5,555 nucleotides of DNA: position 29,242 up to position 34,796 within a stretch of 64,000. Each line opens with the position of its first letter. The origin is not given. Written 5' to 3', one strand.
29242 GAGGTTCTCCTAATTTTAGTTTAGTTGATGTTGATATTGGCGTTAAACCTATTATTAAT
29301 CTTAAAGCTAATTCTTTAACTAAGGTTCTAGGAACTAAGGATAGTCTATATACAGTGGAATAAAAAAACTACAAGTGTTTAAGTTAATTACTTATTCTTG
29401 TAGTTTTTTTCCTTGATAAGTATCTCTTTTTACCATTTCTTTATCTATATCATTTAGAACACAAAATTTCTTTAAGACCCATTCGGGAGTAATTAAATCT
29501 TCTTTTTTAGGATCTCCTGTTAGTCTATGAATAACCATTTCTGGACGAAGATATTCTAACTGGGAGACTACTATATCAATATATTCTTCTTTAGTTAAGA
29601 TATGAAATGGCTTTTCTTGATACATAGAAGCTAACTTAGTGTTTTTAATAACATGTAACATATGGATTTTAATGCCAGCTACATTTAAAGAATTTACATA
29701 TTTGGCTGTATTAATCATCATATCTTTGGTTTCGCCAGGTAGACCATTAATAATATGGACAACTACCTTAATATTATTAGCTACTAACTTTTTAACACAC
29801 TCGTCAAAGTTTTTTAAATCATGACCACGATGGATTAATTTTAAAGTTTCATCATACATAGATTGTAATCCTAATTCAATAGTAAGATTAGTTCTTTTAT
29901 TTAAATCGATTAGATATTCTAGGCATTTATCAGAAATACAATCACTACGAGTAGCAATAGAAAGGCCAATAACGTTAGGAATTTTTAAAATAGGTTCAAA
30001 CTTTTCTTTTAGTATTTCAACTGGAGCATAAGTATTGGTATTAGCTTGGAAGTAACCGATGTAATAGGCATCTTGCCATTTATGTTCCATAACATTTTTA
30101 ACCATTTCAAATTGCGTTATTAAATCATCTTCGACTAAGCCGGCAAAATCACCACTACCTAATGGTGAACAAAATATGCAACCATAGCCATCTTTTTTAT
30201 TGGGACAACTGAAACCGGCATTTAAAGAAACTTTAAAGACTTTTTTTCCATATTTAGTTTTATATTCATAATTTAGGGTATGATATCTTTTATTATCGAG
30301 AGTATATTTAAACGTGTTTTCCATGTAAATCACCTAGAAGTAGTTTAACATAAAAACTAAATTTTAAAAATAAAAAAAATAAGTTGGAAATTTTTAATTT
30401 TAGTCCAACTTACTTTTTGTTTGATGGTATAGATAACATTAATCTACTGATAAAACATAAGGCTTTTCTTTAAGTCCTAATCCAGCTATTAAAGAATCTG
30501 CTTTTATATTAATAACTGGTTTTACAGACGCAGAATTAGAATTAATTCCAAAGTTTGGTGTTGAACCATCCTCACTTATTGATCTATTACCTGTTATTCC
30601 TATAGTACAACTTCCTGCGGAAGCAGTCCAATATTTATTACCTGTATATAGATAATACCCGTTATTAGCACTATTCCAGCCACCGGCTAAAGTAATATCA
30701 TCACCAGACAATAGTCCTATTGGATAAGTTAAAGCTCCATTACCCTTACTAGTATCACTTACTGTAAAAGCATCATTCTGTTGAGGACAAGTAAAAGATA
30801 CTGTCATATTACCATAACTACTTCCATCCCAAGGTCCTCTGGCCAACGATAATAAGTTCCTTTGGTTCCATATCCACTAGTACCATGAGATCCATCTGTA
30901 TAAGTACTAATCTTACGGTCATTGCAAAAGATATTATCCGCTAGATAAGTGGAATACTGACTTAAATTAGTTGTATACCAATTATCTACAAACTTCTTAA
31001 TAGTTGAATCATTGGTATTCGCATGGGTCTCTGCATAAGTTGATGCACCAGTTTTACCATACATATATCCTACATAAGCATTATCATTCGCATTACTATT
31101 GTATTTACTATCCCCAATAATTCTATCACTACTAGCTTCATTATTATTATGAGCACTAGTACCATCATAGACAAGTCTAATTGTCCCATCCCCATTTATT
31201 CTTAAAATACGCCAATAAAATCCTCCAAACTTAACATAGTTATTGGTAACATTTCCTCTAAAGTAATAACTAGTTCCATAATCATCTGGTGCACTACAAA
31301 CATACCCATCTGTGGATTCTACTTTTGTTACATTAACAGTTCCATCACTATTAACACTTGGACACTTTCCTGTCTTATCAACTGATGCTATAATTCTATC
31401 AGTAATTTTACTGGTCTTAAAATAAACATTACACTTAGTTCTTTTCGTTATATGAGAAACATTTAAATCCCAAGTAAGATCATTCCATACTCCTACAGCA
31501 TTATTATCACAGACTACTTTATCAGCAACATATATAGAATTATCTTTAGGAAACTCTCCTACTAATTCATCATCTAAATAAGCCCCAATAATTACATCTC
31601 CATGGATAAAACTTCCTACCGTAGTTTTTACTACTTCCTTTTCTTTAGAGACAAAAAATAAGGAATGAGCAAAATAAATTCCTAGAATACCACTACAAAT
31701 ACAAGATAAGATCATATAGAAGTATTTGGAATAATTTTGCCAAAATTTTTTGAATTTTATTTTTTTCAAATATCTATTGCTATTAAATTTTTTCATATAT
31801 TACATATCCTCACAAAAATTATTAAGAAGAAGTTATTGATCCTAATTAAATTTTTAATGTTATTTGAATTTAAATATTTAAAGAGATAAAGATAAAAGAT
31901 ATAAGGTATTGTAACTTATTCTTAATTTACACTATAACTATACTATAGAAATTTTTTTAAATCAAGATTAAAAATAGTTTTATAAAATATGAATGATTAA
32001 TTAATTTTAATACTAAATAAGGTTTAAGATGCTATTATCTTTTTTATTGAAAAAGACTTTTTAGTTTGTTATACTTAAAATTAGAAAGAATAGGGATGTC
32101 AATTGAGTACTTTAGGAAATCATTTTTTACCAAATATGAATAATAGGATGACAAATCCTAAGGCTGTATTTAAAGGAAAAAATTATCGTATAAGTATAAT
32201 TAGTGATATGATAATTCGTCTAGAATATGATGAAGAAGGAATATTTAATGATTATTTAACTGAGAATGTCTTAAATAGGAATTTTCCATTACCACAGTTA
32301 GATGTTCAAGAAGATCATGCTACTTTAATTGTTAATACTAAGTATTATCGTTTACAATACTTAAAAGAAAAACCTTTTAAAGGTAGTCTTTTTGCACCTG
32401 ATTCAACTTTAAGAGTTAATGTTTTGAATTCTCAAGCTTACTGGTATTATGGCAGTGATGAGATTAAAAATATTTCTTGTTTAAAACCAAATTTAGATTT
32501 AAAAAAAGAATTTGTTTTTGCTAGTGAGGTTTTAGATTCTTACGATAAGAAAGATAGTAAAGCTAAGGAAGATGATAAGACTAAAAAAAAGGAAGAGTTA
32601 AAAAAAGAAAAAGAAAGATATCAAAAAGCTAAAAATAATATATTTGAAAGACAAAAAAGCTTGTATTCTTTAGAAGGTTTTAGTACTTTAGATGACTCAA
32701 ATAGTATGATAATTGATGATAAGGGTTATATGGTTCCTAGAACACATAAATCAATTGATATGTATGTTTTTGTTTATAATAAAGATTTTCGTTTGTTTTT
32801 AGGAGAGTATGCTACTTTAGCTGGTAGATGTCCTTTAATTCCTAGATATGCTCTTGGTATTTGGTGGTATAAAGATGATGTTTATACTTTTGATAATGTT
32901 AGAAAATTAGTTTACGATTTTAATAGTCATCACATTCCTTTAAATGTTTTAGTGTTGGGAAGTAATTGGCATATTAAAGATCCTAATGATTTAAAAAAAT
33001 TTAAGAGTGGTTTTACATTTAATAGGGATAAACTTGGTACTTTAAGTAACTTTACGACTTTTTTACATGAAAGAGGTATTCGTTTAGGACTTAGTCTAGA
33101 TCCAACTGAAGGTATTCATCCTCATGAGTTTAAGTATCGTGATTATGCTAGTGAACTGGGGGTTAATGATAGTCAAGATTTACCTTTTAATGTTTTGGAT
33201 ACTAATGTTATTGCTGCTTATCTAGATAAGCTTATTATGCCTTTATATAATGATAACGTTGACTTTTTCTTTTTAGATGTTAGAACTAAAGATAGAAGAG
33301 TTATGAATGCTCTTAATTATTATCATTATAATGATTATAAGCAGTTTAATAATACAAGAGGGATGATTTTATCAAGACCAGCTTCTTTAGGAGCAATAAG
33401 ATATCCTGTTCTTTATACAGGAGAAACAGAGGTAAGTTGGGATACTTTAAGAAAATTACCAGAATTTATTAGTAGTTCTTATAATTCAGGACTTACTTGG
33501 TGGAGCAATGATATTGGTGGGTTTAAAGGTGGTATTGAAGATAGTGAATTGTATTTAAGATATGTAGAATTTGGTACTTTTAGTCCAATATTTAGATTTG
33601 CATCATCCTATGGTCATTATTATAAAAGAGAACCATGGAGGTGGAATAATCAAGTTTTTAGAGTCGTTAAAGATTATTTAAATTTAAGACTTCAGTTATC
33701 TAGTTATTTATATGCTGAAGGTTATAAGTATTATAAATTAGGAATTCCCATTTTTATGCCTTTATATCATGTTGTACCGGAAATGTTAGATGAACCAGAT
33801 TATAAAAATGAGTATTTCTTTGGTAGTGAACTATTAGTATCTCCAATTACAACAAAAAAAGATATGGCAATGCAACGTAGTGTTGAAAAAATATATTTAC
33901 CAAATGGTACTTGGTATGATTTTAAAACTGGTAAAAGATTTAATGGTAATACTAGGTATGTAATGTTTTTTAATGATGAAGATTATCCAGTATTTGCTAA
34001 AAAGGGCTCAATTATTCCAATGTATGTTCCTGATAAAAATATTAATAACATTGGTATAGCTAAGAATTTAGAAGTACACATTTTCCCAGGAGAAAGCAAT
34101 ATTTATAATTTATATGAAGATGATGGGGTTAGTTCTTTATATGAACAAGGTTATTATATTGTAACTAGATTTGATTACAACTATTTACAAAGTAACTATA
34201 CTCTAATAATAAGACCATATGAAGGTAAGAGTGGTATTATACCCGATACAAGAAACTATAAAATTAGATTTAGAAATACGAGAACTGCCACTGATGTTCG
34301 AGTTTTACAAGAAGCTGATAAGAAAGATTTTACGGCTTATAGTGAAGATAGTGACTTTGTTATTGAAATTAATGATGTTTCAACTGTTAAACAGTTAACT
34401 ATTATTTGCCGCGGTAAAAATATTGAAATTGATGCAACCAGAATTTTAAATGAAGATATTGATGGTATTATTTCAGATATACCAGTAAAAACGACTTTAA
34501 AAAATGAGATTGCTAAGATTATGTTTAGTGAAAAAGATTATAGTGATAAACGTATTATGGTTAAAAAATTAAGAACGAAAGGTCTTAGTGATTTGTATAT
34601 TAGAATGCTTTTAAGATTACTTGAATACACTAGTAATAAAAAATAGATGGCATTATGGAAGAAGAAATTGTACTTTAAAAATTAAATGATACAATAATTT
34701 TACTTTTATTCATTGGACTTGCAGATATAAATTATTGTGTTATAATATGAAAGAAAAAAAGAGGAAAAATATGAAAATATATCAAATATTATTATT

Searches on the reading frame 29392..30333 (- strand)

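Call 5: search_protein_families(library=pfam, proteins=[window:29392-30333:-], max_evalue=0.01)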
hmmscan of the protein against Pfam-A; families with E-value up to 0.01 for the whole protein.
window:29392-30333:- (313 aa): 2 families
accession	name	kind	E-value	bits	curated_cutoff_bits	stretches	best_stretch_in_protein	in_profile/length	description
PF16199.10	Radical_SAM_C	-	4e-31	107.4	31.9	1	219-301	2-84/85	Radical_SAM C-terminal domain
PF04055.27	Radical_SAM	-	4.4e-16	59.9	29.5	1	50-212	9-165/166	Radical SAM superfamily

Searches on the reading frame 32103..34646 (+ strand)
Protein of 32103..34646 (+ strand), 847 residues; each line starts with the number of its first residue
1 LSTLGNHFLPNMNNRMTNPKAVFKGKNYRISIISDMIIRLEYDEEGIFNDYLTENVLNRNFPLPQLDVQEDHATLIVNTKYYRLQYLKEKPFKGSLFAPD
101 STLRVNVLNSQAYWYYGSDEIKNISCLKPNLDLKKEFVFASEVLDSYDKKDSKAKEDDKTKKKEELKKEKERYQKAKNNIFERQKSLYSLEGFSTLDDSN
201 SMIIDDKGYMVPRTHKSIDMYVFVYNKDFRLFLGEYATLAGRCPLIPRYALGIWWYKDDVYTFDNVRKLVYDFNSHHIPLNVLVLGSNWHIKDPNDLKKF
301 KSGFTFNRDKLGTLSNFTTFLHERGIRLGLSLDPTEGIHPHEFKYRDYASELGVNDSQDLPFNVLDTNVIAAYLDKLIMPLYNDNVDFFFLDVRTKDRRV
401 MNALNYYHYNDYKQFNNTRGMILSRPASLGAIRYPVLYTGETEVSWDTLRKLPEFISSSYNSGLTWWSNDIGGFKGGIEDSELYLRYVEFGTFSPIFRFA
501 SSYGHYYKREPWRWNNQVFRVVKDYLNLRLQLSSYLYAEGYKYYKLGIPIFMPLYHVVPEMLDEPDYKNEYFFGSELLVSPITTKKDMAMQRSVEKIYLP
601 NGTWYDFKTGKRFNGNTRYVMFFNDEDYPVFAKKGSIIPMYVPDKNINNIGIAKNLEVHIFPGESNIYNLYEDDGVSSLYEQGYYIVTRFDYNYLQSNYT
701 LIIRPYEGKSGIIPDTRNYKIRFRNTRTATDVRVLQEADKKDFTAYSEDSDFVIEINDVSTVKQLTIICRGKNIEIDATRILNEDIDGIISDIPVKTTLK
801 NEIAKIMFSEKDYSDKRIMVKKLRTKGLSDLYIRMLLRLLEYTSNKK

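Call 12: search_protein_families(library=pfam, proteins=[window:32103-34646:+], max_evalue=0.01)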
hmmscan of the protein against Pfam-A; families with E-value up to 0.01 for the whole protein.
window:32103-34646:+ (847 aa): 3 families
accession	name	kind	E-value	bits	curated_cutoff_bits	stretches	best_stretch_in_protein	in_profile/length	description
PF01055.32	Glyco_hydro_31_2nd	-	1.5e-40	140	23.5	1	244-538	2-327/328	Glycosyl hydrolases family 31 TIM-barrel domain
PF21365.3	Glyco_hydro_31_3rd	-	4.9e-18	65.8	24.4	1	547-638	1-87/87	Glycosyl hydrolase family 31 C-terminal domain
PF17137.9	DUF5110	-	1.4e-12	48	27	1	655-725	1-70/71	Domain of unknown function (DUF5110)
